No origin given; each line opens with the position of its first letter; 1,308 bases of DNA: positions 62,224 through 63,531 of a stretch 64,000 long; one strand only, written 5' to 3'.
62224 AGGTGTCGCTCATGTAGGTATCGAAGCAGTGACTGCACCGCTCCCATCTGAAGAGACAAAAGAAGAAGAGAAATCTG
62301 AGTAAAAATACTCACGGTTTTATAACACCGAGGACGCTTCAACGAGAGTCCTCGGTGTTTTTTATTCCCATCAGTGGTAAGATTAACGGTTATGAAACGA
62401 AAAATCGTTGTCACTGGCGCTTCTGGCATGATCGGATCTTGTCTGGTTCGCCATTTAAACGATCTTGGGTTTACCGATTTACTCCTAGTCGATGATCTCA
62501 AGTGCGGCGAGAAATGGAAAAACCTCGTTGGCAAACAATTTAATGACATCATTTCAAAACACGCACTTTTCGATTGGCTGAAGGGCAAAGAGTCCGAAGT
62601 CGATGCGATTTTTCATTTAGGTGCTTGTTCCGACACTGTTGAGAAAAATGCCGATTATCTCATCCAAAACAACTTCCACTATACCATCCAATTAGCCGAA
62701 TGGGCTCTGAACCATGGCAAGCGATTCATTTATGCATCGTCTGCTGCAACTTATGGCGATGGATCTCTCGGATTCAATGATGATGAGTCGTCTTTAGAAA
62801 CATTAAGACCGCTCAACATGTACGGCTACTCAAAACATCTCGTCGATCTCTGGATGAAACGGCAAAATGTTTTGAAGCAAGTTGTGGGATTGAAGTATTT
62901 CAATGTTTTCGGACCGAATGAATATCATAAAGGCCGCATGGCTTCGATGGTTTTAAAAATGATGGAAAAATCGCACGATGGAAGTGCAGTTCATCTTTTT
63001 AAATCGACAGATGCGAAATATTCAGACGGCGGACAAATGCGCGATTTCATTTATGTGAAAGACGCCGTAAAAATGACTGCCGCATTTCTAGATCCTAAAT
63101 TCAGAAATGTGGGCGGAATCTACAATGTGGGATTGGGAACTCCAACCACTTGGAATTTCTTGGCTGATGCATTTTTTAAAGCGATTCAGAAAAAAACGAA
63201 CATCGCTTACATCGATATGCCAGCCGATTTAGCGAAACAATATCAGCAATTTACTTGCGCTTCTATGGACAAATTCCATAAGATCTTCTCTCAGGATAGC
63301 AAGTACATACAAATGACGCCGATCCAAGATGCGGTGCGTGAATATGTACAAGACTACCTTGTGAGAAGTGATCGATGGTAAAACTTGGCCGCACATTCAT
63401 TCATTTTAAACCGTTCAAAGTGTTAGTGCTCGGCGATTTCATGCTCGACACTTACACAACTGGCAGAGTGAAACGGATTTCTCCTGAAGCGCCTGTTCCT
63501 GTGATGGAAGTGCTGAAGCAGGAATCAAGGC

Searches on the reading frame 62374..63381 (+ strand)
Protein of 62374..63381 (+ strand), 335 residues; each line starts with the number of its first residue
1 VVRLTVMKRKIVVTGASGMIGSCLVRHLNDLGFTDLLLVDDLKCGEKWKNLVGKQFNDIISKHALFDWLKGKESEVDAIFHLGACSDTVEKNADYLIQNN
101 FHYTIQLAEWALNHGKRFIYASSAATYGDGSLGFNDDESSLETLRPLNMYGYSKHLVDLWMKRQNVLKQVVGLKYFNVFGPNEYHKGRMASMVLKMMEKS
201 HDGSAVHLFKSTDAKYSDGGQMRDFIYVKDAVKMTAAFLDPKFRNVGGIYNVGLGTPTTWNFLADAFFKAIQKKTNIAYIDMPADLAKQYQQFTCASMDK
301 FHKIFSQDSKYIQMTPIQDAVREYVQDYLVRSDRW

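Call 10: search_protein_families(library=pfam, proteins=[window:62374-63381:+], max_evalue=0.001)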
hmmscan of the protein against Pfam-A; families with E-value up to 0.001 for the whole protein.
window:62374-63381:+ (335 aa): 6 families
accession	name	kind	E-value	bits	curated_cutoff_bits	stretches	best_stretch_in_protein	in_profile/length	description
PF01370.27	Epimerase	-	2.1e-42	145.6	20.9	1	11-253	1-240/240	NAD dependent epimerase/dehydratase family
PF16363.11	GDP_Man_Dehyd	-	5.1e-15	56.2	27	1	13-271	2-266/332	GDP-mannose 4,6 dehydratase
PF04321.23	RmlD_sub_bind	-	1.6e-09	37.7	27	1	10-276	2-237/287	RmlD substrate binding domain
PF01073.25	3Beta_HSD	-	9e-09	35.2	22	1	12-197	1-200/280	3-beta hydroxysteroid dehydrogenase/isomerase family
PF07993.18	NAD_binding_4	-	3.5e-06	26.8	20.1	0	74-159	87-186/258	Male sterility protein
PF02719.21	Polysacc_synt_2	-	4.8e-06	26.4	20.2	0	11-122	1-127/293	Polysaccharide biosynthesis protein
